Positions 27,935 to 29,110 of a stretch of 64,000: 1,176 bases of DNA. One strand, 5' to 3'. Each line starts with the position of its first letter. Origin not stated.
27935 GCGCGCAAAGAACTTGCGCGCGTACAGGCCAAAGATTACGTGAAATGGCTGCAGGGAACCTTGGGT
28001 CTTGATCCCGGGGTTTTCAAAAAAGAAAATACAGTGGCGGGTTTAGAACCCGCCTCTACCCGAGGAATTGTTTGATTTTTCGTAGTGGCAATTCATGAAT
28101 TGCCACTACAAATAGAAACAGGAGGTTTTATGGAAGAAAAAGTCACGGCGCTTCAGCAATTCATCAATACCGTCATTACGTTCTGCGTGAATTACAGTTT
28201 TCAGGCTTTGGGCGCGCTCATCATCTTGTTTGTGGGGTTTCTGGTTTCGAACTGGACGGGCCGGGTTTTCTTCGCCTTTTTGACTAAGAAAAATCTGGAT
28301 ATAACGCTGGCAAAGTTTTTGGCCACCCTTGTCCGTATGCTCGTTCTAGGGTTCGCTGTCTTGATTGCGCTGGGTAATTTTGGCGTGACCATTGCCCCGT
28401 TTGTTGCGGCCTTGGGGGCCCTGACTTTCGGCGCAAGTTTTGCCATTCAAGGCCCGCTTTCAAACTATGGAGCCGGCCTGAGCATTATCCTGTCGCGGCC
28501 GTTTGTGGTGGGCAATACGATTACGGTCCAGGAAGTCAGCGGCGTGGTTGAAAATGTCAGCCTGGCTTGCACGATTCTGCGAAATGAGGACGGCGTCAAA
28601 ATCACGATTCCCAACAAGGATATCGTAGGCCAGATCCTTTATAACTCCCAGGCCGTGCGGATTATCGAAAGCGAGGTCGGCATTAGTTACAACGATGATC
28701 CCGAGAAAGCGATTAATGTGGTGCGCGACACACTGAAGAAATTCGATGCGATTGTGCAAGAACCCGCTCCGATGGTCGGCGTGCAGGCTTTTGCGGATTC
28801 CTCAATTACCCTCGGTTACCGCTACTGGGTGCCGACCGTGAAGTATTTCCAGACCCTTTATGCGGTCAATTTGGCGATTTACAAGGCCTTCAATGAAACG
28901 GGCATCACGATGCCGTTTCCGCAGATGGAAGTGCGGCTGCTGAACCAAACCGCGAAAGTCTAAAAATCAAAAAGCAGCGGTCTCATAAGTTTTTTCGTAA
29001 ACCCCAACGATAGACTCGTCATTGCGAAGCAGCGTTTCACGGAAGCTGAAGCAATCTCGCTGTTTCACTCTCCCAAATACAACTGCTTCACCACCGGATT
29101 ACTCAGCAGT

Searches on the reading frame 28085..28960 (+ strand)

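Call 39: search_protein_families(library=pfam, proteins=[window:28085-28960:+], max_evalue=0.01)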
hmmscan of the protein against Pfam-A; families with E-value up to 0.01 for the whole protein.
window:28085-28960:+ (292 aa): 4 families
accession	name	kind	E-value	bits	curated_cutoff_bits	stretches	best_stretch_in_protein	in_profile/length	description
PF00924.24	MS_channel_2nd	-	1.2e-14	54.6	20.2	1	125-187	3-65/68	Mechanosensitive ion channel, beta-domain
PF21082.3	MS_channel_3rd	-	7.9e-12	45.9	21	1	196-275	3-87/88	Mechanosensitive ion channel MscS, C-terminal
PF05552.17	MS_channel_1st_1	-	1.8e-06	28.1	22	1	26-73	2-49/50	Mechanosensitive ion channel, conserved TM helix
PF21088.3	MS_channel_1st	-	0.0067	16.8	23.1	1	81-122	1-42/42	Mechanosensitive ion channel, transmembrane helices 2/3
